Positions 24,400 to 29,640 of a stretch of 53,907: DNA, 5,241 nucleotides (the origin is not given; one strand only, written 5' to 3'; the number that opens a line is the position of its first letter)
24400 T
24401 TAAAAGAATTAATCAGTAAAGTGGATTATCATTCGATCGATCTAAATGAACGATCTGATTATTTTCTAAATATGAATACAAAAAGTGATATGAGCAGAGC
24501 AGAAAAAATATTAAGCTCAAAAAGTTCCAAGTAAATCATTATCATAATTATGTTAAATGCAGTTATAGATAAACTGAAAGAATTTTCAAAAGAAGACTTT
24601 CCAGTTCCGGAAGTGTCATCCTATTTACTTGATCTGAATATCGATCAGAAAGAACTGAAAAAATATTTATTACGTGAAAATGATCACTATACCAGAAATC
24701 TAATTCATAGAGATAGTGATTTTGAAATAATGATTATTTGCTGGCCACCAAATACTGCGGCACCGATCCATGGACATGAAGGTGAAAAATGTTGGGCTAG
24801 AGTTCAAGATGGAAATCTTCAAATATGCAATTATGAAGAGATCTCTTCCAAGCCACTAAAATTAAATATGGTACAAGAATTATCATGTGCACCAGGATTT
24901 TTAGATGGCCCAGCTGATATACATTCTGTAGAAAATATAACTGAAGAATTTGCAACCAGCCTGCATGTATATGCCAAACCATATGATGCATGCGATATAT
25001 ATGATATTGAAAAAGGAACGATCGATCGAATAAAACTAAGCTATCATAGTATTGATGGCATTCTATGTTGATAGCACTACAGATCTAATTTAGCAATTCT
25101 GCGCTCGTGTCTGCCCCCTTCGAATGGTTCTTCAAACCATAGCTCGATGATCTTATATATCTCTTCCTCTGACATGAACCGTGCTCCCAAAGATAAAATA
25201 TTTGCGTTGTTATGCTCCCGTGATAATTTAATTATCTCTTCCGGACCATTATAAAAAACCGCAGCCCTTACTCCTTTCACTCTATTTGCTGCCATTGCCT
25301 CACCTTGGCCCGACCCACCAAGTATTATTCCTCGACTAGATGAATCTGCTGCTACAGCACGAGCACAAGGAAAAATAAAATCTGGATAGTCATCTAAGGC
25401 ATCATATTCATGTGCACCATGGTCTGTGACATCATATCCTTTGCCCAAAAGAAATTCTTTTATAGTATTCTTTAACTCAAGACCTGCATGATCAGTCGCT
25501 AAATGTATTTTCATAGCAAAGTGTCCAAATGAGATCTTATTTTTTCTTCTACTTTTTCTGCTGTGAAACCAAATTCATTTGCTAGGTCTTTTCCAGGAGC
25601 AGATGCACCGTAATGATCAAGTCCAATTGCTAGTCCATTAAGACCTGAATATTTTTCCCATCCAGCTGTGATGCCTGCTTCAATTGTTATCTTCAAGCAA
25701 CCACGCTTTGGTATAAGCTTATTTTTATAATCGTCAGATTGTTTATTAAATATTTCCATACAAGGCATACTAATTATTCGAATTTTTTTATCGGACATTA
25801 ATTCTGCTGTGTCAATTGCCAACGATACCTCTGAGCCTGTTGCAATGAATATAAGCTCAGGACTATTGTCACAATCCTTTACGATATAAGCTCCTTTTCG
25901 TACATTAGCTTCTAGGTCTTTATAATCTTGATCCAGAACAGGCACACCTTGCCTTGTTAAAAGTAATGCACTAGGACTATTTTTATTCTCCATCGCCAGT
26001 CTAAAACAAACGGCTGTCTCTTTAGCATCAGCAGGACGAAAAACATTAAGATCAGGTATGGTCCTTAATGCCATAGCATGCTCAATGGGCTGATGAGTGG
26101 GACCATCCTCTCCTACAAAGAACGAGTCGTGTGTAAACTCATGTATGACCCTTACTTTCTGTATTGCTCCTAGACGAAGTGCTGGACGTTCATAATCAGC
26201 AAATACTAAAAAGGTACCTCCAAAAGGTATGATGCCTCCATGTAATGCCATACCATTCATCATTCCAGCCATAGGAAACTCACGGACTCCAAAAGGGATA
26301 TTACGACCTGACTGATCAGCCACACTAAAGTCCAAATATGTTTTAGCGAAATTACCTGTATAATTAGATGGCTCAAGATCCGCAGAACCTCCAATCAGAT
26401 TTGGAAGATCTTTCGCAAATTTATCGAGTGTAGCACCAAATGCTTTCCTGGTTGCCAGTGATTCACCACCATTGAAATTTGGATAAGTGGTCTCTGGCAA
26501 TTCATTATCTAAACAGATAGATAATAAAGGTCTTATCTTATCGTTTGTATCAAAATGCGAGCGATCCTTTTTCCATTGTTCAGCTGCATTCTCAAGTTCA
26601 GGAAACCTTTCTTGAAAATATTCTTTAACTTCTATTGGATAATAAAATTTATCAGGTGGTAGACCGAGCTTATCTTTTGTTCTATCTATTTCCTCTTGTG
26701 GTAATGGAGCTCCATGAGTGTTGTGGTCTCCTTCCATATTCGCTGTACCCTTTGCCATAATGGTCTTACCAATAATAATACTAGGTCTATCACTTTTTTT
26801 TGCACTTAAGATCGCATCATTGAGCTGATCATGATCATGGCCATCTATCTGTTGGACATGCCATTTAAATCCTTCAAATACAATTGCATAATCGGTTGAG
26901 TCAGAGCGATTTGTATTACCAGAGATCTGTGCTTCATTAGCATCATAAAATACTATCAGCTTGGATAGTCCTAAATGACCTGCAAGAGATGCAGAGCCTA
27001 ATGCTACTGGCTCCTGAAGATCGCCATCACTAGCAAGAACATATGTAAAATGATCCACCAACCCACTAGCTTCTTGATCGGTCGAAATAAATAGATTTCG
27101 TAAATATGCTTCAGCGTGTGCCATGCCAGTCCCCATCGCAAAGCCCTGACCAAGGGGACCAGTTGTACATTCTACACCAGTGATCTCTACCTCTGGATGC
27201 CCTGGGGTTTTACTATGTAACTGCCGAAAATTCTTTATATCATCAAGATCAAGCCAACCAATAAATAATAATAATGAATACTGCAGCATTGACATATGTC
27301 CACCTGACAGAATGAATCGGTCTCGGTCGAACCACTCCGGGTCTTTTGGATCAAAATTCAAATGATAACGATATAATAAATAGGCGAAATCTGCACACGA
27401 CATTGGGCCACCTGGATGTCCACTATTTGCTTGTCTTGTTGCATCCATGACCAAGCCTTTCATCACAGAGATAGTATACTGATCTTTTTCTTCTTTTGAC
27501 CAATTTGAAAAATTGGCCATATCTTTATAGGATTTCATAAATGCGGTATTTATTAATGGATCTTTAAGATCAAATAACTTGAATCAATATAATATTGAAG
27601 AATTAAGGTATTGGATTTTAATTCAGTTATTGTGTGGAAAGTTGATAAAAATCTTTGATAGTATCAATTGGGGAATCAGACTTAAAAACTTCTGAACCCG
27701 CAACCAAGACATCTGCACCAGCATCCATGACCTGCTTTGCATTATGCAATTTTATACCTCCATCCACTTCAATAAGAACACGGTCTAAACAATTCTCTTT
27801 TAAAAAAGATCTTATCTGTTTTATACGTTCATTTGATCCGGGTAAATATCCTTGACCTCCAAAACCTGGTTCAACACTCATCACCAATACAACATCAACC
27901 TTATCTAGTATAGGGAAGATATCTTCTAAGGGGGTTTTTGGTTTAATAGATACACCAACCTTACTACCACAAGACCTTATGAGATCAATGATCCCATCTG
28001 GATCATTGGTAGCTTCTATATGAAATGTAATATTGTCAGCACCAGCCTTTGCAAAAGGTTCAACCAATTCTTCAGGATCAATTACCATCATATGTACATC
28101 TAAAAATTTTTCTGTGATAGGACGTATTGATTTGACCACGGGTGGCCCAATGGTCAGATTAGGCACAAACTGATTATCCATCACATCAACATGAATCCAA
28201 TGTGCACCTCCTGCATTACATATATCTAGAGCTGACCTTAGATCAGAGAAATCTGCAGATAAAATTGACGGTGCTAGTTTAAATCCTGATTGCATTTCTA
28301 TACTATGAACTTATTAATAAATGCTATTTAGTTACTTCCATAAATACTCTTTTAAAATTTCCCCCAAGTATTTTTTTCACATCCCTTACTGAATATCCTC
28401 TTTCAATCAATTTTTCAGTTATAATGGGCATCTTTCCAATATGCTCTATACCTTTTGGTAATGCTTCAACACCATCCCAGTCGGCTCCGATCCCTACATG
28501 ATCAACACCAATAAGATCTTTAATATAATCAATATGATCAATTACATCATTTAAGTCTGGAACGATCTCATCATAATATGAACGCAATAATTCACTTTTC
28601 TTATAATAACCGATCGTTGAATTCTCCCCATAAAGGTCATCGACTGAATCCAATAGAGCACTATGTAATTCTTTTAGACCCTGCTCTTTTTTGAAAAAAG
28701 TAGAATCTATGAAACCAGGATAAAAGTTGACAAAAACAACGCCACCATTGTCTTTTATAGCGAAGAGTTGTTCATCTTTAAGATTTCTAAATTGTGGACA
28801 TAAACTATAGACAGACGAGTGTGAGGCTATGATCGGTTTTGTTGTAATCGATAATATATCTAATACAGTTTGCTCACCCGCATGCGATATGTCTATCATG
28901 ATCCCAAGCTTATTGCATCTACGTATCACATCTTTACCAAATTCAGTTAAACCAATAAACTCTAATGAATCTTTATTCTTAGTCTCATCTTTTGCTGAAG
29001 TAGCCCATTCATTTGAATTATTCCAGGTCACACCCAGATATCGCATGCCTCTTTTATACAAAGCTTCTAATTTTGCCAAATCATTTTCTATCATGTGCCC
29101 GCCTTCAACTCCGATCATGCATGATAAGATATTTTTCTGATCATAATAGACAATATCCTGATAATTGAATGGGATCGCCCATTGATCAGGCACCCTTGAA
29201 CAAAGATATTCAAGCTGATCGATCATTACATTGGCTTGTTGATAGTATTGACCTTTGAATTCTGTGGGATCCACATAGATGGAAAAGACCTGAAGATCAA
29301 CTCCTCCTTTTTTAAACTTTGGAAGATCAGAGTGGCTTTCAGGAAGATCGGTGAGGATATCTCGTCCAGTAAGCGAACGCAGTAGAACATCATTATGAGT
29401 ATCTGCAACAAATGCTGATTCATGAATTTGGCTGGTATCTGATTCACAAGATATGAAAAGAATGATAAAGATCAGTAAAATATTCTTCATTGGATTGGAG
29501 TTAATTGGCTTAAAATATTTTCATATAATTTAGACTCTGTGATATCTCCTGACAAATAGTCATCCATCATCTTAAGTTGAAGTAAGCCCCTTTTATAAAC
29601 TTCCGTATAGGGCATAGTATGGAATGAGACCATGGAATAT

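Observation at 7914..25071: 17-kb supercluster linking the Soe-like enzyme to its cofactor pathway, a cysteine dioxygenase and two anion permeases: possible cysteine -> sulfite -> sulfate module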

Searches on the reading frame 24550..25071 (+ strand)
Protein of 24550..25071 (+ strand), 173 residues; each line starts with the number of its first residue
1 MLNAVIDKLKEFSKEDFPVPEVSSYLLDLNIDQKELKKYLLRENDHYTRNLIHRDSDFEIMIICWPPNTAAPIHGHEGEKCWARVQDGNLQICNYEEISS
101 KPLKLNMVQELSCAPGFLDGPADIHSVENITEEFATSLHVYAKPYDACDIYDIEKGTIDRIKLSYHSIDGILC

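Call 4: search_protein_families(library=pfam, proteins=[window:24550-25071:+])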
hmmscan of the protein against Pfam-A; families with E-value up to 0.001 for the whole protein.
window:24550-25071:+ (173 aa): 2 families
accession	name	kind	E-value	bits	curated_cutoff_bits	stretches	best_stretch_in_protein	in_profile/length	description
PF05995.18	CDO_I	-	1.4e-19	70.6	23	1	9-152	19-168/170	Cysteine dioxygenase type I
PF07847.18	PCO_ADO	-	8.8e-08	32.3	27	1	43-146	29-146/201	PCO_ADO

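Call 6: search_protein_families(library=ncbifam, proteins=[window:24550-25071:+], max_evalue=0.001)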
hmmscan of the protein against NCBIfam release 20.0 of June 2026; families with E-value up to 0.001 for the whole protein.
window:24550-25071:+ (173 aa): 0 families

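Call 9: search_solved_structures(query=window:24550-25071:+, max_evalue=0.01, show_alignments=3)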
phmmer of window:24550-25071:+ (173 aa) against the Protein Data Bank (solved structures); distinct sequences matched with E-value up to 0.01: 30.
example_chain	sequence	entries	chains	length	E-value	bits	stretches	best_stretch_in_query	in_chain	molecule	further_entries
6bgf_A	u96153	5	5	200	1.4e-18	70.6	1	12-171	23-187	Cysteine dioxygenase type 1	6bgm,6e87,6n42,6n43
8vl9_D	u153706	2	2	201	2e-18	70.1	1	12-171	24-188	Cysteine dioxygenase type 1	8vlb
2ic1_A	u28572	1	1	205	2.1e-18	70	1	12-171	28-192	Cysteine dioxygenase type 1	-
2b5h_A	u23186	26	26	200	7.6e-18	68.2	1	12-171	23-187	Cysteine dioxygenase type I | Cysteine dioxygenase type 1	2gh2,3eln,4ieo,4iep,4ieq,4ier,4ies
2atf_A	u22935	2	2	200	7.6e-18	68.2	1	12-171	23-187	Cysteine dioxygenase type I | Cysteine dioxygenase type 1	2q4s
4yni_A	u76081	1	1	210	8.9e-18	68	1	12-171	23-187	Cysteine dioxygenase type 1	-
6u4s_A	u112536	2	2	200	1.8e-17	67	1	12-171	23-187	Cysteine dioxygenase type 1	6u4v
6bpr_A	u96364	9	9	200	2.1e-17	66.8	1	12-171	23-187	Cysteine dioxygenase type 1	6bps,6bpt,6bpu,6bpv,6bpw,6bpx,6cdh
4xet_A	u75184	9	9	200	2.8e-17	66.4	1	12-171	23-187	Cysteine dioxygenase type 1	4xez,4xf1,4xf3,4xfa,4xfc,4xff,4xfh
4ubh_A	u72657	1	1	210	3.2e-17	66.2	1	12-171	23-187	Cysteine dioxygenase type 1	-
6u1m_A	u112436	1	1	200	3.9e-17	65.9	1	12-171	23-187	Cysteine dioxygenase type 1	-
5ezw_A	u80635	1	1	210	4.5e-17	65.7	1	12-171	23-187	Cysteine dioxygenase type 1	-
4ysf_A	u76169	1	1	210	8.6e-17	64.8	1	12-171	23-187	Cysteine dioxygenase type 1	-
5efu_A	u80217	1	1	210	1.2e-16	64.3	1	12-171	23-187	Cysteine dioxygenase type 1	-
4pix_A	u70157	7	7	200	1.4e-16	64.1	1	12-171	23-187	Cysteine dioxygenase type 1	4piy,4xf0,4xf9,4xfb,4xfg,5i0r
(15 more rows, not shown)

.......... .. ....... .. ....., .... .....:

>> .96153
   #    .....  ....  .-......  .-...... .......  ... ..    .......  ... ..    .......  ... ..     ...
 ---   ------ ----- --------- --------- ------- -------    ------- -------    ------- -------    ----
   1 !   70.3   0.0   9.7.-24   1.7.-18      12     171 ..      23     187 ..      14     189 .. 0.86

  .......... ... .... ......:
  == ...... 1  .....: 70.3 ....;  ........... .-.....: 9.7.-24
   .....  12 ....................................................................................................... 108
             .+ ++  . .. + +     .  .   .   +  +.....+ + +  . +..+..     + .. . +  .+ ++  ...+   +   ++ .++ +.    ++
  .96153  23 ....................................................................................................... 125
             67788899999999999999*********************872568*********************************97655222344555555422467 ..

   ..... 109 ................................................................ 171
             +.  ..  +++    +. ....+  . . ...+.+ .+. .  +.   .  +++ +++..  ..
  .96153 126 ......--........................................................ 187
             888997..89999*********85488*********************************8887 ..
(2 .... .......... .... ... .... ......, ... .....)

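Call 45: find_related_loci(query=A2, collection=metagenome_contigs, flank=8000)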
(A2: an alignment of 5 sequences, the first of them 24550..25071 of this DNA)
Query A2 (173 aa) in metagenome_contigs; peptide patterns used: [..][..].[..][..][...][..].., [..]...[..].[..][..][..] (x = any residue, [..] = any of these).
403 stretches matched a pattern; 345 encode a relative of the query (tblastn E <= 1e-3); the best 80 are kept; 80 distinct loci.
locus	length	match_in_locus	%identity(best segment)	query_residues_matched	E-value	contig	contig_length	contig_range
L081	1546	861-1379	100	1-173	4e-126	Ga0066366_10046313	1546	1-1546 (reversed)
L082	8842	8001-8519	92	1-173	1e-110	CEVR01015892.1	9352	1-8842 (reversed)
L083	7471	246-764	92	1-173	1e-110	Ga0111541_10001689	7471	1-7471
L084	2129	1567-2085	90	1-173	2e-114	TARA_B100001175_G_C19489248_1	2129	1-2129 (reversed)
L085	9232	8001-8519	86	1-173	7e-105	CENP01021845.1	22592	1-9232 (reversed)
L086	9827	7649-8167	82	1-173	1e-100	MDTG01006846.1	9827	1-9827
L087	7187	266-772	76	1-169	3e-92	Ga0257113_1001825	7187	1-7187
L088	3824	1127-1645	72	1-173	2e-92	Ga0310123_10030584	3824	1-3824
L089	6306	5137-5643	75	1-169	1e-91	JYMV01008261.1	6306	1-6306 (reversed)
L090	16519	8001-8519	75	1-173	2e-91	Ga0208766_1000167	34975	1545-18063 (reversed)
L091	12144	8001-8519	73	1-173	1e-91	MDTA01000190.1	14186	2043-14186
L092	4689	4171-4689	72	1-173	3e-91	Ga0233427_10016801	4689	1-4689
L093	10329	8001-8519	72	1-173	6e-91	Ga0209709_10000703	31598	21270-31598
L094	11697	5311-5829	76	1-173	1e-90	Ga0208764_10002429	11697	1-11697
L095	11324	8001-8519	73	1-173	1e-90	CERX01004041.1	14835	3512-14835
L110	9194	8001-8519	65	1-173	2e-80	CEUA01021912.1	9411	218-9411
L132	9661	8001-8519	60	1-173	1e-74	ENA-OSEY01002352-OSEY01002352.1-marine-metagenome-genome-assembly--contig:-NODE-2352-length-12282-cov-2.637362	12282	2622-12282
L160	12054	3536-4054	57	1-173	7e-63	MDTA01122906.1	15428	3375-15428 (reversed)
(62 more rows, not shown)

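Call 49: search_protein_families(library=pfam, proteins=[L110:6720-7805:-, L110:5573-6679:+, L110:3785-5032:-, L110:2906-3778:-, L110:1770-2843:-, L110:5158-5433:+, L132:4095-5714:-, L095:5495-6649:-, L160:910-2004:-, L160:2082-2945:-])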
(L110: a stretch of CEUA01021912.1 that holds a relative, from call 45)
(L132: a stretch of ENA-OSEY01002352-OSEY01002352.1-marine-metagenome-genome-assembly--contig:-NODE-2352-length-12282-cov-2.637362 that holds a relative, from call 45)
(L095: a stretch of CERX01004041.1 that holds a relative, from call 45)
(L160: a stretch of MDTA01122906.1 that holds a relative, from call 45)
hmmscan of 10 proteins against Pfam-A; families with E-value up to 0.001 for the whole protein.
L110:6720-7805:- (361 aa): 1 family
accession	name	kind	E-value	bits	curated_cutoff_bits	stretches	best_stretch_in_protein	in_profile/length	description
PF03601.19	Cons_hypoth698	-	2.3e-64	217.7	24.5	1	12-339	3-302/304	Conserved hypothetical protein 698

L110:5573-6679:+ (368 aa): 3 families
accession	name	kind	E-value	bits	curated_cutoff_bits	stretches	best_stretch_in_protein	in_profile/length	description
PF12706.13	Lactamase_B_2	-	3.4e-39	135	27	1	120-315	3-200/200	Beta-lactamase superfamily domain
PF13483.12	Lactamase_B_3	-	2.4e-15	57.3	24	1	102-314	1-160/160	Beta-lactamase superfamily domain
PF00753.33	Lactamase_B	-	0.00043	20.7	22.7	1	105-167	3-56/196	Metallo-beta-lactamase superfamily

L110:3785-5032:- (415 aa): 1 family
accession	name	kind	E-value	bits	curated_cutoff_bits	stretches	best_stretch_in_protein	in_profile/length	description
PF03435.24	Sacchrp_dh_NADP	-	3.1e-09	37.7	25.1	1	10-118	2-98/129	Saccharopine dehydrogenase NADP binding domain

L110:2906-3778:- (290 aa): 1 family
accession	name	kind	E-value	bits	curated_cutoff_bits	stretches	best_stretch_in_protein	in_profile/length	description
PF03372.29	Exo_endo_phos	-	9.2e-17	61.9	24.5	1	40-282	1-225/225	Endonuclease/Exonuclease/phosphatase family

L110:1770-2843:- (357 aa): 2 families
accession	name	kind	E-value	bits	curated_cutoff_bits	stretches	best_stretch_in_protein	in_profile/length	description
PF03372.29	Exo_endo_phos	-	1.5e-12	48.2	24.5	1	43-256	1-204/225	Endonuclease/Exonuclease/phosphatase family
PF19580.5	Exo_endo_phos_3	-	0.00018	21.1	27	1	107-259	101-253/311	Endonuclease/Exonuclease/phosphatase family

L110:5158-5433:+ (91 aa): 1 family
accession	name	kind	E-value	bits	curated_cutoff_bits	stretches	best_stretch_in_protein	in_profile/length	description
PF07566.17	DUF1543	-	1.2e-06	28.7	22.9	1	21-69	4-52/52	Domain of Unknown Function (DUF1543)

L132:4095-5714:- (539 aa): 3 families
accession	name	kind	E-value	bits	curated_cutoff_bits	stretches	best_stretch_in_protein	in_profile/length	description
PF16347.10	SGSH_C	-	1.3e-68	230.4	29.3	1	368-520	1-153/154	N-sulphoglucosamine sulphohydrolase, C-terminal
PF00884.28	Sulfatase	-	6.6e-53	180.4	25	1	30-419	1-300/301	Sulfatase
PF01663.27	Phosphodiest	-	5.3e-09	36.6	23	0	45-108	14-74/342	Type I phosphodiesterase / nucleotide pyrophosphatase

L095:5495-6649:- (384 aa): 1 family
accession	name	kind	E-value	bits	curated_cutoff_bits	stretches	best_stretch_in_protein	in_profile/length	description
PF12740.14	PETase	-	1.1e-23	84.5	28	1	79-185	39-141/263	PET hydrolase-like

L160:910-2004:- (364 aa): 2 families
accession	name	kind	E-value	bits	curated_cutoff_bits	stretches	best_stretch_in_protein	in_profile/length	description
PF00988.28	CPSase_sm_chain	-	6.4e-54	181.6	27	1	6-131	1-126/126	Carbamoyl-phosphate synthase small chain, CPSase domain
PF00117.34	GATase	-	3e-50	171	22.8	1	179-354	2-189/190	Glutamine amidotransferase class-I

L160:2082-2945:- (287 aa): 0 families

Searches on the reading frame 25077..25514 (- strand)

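Call 4: search_protein_families(library=pfam, proteins=[window:25077-25514:-])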
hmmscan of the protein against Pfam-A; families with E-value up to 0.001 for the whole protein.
window:25077-25514:- (145 aa): 1 family
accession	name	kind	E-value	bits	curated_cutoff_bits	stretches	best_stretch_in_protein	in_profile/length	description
PF02502.23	LacAB_rpiB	-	2e-45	154.6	24.7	1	3-143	1-138/138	Ribose/Galactose Isomerase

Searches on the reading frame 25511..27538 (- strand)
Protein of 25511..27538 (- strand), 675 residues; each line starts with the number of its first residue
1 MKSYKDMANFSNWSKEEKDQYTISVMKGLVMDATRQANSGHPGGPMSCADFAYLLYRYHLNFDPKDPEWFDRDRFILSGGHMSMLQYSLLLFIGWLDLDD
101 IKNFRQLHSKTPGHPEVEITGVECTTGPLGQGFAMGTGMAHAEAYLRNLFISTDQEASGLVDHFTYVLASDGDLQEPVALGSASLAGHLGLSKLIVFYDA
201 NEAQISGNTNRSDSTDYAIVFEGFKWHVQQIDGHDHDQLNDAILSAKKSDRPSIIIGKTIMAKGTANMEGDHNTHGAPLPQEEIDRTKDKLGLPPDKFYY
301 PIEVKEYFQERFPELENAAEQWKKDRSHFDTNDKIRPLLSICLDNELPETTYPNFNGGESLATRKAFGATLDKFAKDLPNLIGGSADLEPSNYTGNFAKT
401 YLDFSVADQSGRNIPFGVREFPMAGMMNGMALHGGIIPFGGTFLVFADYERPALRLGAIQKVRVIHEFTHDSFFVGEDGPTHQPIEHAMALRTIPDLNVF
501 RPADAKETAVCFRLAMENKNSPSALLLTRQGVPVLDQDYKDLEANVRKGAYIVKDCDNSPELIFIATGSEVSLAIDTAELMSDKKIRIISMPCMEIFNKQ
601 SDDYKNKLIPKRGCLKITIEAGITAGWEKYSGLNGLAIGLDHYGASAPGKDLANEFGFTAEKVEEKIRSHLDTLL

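Call 4: search_protein_families(library=pfam, proteins=[window:25511-27538:-])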
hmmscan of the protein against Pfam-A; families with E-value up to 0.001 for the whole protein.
window:25511-27538:- (675 aa): 4 families
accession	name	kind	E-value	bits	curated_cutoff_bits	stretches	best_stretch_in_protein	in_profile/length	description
PF00456.26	Transketolase_N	-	4.4e-100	335.3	22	1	20-330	3-315/334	Transketolase, thiamine diphosphate binding domain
PF02779.29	Transket_pyr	-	5.1e-47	160.2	27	1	360-532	2-172/174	Transketolase, pyrimidine binding domain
PF22613.1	Transketolase_C_1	-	9.8e-34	116.4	27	1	549-659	1-113/113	Transketolase-like TK C-terminal domain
PF02780.25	Transketolase_C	-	1.1e-06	29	25.9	1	557-663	8-124/124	Transketolase, C-terminal domain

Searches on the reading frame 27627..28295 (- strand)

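Call 4: search_protein_families(library=pfam, proteins=[window:27627-28295:-])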
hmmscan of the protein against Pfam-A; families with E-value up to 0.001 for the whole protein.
window:27627-28295:- (222 aa): 2 families
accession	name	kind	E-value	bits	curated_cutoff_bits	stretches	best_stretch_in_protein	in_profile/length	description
PF00834.25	Ribul_P_3_epim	-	2.9e-75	252.5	21.1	1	6-204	1-198/198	Ribulose-phosphate 3 epimerase family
PF00977.27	His_biosynth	-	0.00021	21.3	23.6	0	172-216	73-118/228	Histidine biosynthesis protein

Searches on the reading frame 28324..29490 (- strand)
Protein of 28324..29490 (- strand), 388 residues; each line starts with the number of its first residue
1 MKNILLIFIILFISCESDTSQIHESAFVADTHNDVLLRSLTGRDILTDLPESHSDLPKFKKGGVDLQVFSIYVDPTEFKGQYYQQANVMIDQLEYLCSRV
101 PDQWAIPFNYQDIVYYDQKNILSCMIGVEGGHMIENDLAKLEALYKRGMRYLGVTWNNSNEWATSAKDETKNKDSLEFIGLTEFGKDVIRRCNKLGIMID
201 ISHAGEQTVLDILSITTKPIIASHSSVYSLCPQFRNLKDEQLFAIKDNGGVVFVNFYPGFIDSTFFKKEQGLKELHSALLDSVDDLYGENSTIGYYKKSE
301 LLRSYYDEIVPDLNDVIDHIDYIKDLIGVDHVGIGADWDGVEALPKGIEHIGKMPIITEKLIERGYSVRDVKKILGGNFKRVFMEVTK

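Call 61: search_protein_families(library=pfam, proteins=[window:28324-29490:-])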
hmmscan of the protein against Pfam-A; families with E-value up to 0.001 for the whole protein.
window:28324-29490:- (388 aa): 1 family
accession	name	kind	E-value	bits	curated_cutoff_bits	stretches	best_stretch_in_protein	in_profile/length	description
PF01244.27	Peptidase_M19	-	3.9e-102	342.1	26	1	22-384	2-318/319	Membrane dipeptidase (Peptidase family M19)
